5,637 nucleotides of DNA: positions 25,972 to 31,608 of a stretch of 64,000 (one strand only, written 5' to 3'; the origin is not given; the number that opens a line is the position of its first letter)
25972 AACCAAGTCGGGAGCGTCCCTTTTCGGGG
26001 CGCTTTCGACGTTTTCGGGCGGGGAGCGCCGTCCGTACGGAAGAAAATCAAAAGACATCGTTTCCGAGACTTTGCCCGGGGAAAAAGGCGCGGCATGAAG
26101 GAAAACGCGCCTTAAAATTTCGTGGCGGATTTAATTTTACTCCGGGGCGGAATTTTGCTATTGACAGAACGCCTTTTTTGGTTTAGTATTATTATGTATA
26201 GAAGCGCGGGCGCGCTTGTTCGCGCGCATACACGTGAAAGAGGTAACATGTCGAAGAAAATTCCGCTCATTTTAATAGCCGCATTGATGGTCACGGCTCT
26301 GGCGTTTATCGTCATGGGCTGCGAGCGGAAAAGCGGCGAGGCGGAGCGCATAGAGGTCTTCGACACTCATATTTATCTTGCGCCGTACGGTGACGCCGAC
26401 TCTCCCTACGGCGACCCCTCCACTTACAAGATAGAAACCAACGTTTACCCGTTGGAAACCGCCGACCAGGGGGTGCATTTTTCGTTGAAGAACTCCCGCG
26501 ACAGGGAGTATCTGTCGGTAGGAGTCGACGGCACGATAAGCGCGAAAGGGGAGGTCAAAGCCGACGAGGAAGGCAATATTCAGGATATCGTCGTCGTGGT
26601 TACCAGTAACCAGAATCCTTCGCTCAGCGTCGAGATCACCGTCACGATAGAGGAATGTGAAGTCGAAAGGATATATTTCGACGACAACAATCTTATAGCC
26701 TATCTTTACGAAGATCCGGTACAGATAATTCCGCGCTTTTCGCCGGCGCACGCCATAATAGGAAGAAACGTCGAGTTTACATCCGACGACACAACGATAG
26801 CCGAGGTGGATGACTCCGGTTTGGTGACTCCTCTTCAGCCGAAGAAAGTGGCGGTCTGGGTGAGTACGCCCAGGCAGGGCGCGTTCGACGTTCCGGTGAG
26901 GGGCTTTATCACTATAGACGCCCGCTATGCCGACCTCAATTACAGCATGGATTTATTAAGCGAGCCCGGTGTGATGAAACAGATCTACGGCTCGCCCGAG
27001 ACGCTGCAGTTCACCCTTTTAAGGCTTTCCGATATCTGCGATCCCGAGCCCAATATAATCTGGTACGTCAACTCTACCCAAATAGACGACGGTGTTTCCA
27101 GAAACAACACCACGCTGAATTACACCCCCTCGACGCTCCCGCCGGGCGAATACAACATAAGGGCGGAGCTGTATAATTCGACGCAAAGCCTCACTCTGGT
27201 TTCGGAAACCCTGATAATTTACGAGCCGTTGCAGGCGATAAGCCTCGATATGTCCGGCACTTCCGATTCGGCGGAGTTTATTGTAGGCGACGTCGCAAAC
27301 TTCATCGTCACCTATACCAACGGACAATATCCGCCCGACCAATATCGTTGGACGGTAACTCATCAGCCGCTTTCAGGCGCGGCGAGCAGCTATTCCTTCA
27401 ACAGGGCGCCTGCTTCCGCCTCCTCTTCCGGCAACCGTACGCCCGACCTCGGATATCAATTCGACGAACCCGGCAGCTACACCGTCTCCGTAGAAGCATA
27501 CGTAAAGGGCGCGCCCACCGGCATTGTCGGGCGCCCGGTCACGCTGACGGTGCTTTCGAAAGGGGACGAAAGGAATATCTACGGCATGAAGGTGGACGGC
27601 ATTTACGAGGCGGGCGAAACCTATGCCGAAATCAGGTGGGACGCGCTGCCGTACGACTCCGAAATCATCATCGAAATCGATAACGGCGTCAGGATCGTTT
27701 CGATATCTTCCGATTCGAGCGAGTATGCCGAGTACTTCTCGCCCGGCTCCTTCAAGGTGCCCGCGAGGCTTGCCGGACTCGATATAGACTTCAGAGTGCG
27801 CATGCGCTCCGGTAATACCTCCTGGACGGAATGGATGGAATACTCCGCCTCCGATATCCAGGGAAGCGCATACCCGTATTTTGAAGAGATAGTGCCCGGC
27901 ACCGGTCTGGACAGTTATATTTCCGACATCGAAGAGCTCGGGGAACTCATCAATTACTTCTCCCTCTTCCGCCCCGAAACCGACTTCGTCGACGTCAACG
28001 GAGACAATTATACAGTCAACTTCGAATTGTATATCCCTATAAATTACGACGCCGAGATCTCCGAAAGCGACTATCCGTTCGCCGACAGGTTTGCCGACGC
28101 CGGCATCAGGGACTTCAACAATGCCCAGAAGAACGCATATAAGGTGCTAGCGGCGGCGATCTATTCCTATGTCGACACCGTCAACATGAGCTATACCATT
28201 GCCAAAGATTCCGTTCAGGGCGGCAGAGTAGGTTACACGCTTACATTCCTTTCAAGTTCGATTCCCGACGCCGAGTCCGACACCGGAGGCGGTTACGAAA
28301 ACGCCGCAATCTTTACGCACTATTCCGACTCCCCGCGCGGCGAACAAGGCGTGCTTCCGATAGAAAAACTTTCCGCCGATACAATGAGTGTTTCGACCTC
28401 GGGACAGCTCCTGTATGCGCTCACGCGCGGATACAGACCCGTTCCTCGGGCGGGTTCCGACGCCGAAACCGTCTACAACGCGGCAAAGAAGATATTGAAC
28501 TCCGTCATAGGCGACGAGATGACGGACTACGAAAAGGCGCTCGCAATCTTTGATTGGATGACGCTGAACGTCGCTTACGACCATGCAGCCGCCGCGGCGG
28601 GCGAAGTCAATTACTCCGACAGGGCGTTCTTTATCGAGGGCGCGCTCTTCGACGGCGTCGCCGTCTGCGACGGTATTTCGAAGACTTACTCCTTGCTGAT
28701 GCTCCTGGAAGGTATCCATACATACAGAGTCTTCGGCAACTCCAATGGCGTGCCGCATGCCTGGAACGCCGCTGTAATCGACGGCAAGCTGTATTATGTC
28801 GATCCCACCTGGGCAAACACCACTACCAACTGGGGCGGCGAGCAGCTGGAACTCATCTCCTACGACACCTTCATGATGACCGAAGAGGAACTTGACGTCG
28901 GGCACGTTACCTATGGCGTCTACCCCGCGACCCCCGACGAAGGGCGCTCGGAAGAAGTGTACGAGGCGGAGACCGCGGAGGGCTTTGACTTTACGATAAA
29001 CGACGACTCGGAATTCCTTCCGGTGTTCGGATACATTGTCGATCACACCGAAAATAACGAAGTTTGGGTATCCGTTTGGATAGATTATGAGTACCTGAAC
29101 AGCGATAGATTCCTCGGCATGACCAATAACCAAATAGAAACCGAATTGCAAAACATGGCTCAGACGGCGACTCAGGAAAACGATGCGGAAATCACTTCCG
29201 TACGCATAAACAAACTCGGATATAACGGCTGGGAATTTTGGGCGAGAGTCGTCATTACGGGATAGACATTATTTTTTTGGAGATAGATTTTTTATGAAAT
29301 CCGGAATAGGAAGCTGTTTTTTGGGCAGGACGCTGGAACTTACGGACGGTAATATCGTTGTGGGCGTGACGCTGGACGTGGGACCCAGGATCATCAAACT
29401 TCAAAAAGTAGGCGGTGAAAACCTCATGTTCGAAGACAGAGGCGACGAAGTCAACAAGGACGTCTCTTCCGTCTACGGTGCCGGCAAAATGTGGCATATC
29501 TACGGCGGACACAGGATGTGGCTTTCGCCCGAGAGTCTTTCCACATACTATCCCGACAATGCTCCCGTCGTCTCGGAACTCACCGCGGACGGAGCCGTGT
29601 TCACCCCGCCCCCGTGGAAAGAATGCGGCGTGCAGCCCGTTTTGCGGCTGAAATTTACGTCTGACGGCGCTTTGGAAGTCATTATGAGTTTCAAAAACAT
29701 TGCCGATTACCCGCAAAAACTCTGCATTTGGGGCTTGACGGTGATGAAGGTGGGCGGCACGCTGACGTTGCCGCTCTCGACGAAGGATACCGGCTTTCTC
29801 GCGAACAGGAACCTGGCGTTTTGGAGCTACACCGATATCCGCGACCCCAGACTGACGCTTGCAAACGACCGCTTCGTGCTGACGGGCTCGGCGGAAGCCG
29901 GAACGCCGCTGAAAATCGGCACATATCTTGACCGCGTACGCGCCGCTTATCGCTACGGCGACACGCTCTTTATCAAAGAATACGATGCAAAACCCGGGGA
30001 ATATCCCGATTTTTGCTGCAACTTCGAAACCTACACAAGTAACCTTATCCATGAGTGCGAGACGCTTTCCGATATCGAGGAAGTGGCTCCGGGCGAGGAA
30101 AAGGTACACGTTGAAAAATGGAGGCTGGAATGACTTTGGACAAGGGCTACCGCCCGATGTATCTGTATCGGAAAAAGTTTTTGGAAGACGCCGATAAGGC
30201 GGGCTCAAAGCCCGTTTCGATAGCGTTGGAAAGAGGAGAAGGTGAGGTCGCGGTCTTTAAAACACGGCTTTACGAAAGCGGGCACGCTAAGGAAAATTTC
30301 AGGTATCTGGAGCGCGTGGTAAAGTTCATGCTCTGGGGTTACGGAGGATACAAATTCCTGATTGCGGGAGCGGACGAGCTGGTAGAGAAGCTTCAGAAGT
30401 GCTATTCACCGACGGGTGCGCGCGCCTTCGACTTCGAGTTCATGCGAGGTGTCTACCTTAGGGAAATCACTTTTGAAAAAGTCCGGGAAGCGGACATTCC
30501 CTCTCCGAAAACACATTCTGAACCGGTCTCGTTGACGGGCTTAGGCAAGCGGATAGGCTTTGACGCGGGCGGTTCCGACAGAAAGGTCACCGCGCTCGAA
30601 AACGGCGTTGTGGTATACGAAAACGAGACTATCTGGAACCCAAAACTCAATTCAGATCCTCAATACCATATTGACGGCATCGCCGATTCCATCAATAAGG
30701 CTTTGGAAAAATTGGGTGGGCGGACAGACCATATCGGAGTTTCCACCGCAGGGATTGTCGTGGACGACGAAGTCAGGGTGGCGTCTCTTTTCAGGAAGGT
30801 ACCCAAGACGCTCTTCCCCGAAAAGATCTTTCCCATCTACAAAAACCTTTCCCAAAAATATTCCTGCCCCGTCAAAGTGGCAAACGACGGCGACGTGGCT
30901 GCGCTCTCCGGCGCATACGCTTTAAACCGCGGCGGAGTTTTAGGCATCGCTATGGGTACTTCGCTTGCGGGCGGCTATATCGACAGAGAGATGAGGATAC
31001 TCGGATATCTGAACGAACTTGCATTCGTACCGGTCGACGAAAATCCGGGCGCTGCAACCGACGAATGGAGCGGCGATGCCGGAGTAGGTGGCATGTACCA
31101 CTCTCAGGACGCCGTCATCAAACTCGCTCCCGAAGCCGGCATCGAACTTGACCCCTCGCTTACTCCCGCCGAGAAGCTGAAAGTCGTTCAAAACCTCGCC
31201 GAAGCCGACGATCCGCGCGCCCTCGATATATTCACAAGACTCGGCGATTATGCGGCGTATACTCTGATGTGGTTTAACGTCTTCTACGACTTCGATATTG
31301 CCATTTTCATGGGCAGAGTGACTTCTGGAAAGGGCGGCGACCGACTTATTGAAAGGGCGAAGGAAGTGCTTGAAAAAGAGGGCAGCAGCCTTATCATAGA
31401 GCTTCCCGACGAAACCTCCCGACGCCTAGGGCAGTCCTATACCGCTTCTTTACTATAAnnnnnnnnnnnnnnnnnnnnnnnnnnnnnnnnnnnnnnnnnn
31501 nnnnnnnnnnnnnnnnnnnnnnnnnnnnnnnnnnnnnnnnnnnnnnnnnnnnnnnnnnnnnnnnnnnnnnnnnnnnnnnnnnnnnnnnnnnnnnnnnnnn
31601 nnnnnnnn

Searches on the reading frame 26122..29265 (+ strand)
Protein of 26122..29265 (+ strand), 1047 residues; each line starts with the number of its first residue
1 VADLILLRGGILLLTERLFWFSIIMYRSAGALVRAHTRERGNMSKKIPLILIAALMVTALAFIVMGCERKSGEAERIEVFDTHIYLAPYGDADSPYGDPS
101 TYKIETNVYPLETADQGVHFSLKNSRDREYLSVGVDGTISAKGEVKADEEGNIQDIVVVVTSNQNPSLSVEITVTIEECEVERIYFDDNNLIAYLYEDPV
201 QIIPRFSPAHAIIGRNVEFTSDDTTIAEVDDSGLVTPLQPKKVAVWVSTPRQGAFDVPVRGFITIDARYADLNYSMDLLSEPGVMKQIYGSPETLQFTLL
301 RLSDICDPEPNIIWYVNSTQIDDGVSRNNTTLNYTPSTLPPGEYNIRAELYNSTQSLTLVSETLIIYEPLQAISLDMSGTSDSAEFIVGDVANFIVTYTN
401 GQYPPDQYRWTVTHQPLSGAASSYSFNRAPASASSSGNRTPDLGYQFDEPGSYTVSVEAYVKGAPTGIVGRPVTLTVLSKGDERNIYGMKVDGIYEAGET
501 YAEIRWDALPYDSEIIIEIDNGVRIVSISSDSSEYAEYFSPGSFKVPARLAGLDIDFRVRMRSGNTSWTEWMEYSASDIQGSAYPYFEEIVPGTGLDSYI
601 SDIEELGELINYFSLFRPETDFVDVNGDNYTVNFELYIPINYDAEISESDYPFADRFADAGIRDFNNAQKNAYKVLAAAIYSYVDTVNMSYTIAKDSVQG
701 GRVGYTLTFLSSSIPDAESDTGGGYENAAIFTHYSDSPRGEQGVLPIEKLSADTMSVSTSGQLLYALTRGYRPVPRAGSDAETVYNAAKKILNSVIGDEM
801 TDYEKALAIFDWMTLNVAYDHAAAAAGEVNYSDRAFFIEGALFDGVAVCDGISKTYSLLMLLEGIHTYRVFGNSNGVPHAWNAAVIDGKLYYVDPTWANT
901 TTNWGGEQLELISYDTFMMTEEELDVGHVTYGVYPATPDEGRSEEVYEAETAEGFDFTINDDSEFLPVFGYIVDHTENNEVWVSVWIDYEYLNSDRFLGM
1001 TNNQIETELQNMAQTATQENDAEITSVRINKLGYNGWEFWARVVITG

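Call 11: search_protein_families(library=pfam, proteins=[window:26122-29265:+], max_evalue=0.01)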
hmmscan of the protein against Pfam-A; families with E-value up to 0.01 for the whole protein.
window:26122-29265:+ (1047 aa): 2 families
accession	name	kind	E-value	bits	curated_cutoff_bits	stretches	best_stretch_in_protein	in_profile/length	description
PF01841.26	Transglut_core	-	5.4e-09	36.7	23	1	791-895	3-108/108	Transglutaminase-like superfamily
PF02368.24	Big_2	-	0.00029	21.2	22.8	0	215-245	34-64/79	Bacterial Ig-like domain (group 2)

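Call 99: search_protein_families(library=ncbifam, proteins=[window:26245-29262:+], max_evalue=0.001)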
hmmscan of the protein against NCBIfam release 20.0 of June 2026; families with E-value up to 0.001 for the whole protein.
window:26245-29262:+ (1006 aa): 1 family
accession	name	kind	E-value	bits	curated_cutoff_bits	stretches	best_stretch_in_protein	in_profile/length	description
NF045980.1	MAG6410_fam_LP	equivalog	1.6e-18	66.5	450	1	741-884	148-286/622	MAG6410 family transglutaminase-related lipoprotein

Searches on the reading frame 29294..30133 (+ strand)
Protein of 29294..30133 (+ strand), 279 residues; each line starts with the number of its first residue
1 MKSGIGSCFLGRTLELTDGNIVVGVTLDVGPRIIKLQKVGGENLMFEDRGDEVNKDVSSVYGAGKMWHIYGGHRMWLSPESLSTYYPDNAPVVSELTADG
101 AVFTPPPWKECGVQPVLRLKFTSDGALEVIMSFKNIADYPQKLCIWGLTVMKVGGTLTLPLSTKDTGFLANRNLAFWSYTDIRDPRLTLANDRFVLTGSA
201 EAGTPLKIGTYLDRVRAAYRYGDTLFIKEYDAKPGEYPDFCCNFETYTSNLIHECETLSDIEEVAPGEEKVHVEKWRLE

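Call 11: search_protein_families(library=pfam, proteins=[window:29294-30133:+], max_evalue=0.01)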
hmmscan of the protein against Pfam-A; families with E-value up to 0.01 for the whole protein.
window:29294-30133:+ (279 aa): 0 families

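Call 99: search_protein_families(library=ncbifam, proteins=[window:29294-30130:+], max_evalue=0.001)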
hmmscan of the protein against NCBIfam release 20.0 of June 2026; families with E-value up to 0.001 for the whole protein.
window:29294-30130:+ (279 aa): 1 family
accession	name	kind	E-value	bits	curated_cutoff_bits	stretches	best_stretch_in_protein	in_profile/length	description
NF052227.1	TTE1925Mutarot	equivalog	2.9e-49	167.8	550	1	13-278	14-275/298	TTE1925 family mutarotase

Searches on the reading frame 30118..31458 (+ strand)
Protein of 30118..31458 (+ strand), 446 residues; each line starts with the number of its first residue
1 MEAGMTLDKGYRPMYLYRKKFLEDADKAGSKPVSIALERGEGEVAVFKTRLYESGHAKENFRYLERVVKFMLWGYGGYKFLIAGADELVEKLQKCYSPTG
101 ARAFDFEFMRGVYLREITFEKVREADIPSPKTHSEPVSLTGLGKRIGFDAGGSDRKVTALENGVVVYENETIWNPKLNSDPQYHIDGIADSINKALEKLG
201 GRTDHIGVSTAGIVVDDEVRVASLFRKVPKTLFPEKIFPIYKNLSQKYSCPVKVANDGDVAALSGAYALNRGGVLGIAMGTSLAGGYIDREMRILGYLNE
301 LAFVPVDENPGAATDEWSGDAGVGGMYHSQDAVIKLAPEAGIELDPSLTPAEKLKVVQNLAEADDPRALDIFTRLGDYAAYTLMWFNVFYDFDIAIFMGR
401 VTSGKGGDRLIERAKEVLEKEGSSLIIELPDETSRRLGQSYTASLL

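Call 11: search_protein_families(library=pfam, proteins=[window:30118-31458:+], max_evalue=0.01)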
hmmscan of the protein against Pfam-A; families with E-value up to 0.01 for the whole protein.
window:30118-31458:+ (446 aa): 1 family
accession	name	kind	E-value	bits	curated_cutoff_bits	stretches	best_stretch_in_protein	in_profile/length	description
PF00480.26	ROK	-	1.9e-09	37.9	22.9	1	146-403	2-246/294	ROK family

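Call 99: search_protein_families(library=ncbifam, proteins=[window:30118-31455:+], max_evalue=0.001)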
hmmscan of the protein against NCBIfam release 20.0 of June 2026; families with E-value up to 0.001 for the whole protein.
window:30118-31455:+ (446 aa): 4 families
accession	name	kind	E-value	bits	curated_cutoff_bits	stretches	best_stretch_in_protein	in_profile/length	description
TIGR00744.1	ROK_glcA_fam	subfamily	3.3e-08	33.2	260.35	1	146-413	1-271/318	ROK family glucokinase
NF009835.0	PRK13310.1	equivalog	5.8e-06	25.8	380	1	147-288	4-139/303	N-acetylglucosamine kinase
NF003461.0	PRK05082.1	subfamily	5.3e-05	22.7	283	1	168-268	20-116/291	N-acetylmannosamine kinase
NF007108.0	PRK09557.1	equivalog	5.4e-05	22.6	443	1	145-286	3-138/303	fructokinase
